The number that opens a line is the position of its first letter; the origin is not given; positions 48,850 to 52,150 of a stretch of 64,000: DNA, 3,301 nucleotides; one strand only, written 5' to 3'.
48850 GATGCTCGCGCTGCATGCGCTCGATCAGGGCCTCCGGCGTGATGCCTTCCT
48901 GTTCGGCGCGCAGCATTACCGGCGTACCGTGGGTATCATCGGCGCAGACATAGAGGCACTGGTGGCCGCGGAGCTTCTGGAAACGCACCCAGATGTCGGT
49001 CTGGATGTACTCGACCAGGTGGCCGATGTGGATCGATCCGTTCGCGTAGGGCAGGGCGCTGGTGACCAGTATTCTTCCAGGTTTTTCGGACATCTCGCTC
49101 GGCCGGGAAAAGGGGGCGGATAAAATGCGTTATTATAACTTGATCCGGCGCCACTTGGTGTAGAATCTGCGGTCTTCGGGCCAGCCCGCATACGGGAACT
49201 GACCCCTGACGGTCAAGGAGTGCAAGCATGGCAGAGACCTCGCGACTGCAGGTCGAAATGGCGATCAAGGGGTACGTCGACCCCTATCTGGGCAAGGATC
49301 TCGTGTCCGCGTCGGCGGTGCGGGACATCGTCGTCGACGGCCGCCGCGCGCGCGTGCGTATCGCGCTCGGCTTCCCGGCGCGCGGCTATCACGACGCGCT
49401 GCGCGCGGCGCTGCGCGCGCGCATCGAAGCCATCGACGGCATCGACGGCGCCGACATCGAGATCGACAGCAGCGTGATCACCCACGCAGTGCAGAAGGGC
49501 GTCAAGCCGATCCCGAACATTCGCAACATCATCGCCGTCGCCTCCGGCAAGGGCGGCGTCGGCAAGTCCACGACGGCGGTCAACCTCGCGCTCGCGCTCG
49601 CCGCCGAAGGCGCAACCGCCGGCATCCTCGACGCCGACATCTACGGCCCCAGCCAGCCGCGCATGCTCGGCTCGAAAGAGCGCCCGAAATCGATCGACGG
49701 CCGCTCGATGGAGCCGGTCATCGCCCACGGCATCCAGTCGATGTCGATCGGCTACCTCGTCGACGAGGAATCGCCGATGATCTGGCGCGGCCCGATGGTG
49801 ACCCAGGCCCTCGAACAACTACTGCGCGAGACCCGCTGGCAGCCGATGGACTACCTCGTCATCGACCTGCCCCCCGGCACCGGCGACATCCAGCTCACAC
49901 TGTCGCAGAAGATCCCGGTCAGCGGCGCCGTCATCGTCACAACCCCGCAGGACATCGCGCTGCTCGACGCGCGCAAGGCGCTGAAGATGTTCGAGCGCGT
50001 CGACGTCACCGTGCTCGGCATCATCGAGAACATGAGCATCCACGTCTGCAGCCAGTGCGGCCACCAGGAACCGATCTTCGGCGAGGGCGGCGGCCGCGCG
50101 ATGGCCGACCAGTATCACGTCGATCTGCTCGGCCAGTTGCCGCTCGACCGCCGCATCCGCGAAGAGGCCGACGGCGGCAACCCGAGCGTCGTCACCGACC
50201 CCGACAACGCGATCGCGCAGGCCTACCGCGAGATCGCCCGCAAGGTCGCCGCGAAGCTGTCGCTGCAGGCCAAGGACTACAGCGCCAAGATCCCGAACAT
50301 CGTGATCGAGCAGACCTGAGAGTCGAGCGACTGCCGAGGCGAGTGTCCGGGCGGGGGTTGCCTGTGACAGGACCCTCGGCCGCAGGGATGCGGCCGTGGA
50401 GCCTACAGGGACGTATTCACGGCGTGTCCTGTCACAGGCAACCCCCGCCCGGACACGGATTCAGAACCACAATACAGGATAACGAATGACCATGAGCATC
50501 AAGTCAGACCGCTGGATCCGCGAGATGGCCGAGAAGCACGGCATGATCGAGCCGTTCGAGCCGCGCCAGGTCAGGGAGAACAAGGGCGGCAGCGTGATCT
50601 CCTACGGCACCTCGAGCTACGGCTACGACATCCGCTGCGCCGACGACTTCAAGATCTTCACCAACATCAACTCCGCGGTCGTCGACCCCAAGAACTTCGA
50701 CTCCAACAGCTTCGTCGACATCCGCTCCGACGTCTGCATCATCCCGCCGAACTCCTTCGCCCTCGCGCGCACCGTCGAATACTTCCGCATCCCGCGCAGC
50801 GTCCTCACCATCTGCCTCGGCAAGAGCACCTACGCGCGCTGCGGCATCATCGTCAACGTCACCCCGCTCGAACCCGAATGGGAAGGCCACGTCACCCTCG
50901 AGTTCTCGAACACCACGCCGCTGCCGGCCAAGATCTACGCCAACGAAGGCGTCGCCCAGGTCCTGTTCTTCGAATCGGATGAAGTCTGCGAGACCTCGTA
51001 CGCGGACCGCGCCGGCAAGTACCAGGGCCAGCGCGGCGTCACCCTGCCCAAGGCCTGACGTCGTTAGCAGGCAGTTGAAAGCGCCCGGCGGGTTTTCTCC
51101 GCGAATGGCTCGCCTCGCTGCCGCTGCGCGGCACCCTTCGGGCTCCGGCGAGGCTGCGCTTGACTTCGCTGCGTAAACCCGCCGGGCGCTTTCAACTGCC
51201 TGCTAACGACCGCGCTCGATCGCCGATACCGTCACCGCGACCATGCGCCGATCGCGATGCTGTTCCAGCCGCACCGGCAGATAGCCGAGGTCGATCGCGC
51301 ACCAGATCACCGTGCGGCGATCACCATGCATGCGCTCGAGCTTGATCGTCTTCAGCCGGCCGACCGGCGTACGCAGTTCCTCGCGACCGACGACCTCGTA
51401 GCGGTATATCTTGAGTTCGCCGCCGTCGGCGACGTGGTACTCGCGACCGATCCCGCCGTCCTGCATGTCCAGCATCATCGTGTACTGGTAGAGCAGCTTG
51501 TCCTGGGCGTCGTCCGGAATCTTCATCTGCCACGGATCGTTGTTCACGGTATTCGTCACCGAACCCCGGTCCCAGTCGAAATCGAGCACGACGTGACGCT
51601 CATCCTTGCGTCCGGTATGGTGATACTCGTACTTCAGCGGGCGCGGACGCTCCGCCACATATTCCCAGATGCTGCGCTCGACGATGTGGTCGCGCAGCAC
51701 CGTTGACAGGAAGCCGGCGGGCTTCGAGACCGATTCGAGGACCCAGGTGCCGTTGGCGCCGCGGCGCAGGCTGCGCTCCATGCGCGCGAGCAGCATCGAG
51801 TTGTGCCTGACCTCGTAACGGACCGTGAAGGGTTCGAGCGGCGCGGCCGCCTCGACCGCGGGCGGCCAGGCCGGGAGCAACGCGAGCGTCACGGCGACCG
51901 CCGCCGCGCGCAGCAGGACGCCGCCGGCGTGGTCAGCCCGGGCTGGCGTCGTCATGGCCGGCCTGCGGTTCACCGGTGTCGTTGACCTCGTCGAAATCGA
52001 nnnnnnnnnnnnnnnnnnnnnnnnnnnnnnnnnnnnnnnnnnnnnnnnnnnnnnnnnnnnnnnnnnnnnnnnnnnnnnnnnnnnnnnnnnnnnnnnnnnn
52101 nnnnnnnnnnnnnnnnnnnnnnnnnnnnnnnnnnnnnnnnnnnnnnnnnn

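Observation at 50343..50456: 31-bp perfect inverted repeat with 52-nt structured spacer between apbC and dcd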

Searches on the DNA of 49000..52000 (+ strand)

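Call 6: search_rna_families(source=window, start=49000, end=52000, threshold=evalue, max_evalue=1)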
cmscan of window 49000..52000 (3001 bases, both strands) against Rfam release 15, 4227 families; matches with E-value up to 1: 2.
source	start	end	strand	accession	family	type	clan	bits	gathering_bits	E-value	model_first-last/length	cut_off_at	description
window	50370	50474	-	RF02770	Ysr224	Gene; sRNA;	-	27.2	70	0.0024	1-107/107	no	Yersinia sRNA 224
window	50355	50444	-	RF03593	mir-2331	Gene; miRNA;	-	23.5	100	0.56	1-71/71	no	mir-2331 microRNA precursor family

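Call 38: search_rna_families(source=window, start=50300, end=50500, threshold=evalue, max_evalue=10, show_alignments=2)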
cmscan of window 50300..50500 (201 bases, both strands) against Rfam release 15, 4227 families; matches with E-value up to 10: 31.
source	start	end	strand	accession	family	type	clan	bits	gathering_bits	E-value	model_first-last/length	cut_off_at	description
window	50339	50460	+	RF03599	MIR1883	Gene; miRNA;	-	47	128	7.8e-08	1-118/118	no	MIR1883 microRNA precursor family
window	50343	50456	-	RF03599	MIR1883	Gene; miRNA;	-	39.5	128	4.6e-06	5-114/118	no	MIR1883 microRNA precursor family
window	50325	50471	-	RF03175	MIR3454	Gene; miRNA;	-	37.8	142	1.1e-06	1-147/147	no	MIR3454 microRNA precursor family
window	50346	50453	-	RF03878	mir-B6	Gene; miRNA;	-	32.5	89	0.0057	1-83/83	no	mir-B6 microRNA precursor family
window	50342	50456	+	RF00678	mir-140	Gene; miRNA;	-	31.7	70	8.4e-06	1-79/79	no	mir-140 microRNA precursor family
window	50348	50451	+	RF03878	mir-B6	Gene; miRNA;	-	28.8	89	0.031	1-83/83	no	mir-B6 microRNA precursor family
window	50341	50456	-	RF03206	mir-3102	Gene; miRNA;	-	27.6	61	0.0045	1-104/104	no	mir-3102 microRNA precursor family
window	50370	50474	-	RF02770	Ysr224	Gene; sRNA;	-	27.2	70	0.00016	1-107/107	no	Yersinia sRNA 224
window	50348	50452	+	RF00869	mir-BART7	Gene; miRNA;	-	26.5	70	0.0018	1-84/84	no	mir-BART7 microRNA precursor family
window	50351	50449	-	RF04110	MIR5084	Gene; miRNA;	-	26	110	0.0041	1-122/122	no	MIR5084 microRNA precursor family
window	50351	50448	-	RF03296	MIR8788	Gene; miRNA;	-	24.4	124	0.029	1-138/138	no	MIR8788 microRNA precursor family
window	50355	50444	-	RF03593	mir-2331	Gene; miRNA;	-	23.5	100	0.037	1-71/71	no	mir-2331 microRNA precursor family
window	50344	50456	-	RF03499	mir-702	Gene; miRNA;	-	23.3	70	0.061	1-103/103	no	mir-702 microRNA precursor family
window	50348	50461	+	RF02556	snaR-A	Gene; sRNA;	-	22.8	98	0.0064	1-115/115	no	snaR-A sRNA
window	50328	50432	+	RF00481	HCV_X3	Cis-reg;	-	22.3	65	0.027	1-105/105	no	Hepatitis C virus 3' X element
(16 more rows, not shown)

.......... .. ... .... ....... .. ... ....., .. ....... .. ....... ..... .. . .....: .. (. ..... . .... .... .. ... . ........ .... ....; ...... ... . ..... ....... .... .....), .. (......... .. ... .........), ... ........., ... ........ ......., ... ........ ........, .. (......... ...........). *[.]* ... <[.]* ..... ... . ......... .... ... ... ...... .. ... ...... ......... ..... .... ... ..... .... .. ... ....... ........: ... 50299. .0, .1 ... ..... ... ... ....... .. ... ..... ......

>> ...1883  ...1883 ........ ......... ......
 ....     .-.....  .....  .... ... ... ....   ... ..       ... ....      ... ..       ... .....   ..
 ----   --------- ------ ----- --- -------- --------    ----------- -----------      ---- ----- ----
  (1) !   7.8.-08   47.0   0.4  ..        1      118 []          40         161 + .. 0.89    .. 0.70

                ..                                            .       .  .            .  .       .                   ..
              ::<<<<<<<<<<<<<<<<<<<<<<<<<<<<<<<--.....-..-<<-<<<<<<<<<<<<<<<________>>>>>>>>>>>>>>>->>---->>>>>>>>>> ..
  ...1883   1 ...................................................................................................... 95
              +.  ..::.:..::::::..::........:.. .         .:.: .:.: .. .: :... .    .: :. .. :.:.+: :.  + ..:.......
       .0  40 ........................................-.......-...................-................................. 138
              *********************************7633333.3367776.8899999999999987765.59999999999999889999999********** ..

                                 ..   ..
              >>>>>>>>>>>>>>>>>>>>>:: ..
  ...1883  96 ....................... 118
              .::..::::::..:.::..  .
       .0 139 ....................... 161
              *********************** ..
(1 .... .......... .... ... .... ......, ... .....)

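Call 87: search_dna_similar(query=window:51055-51215:+, collection=plasmids, mode=distant, max_evalue=0.001, max_rows=10)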
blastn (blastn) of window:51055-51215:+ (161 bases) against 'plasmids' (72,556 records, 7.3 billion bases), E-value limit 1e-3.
No match.
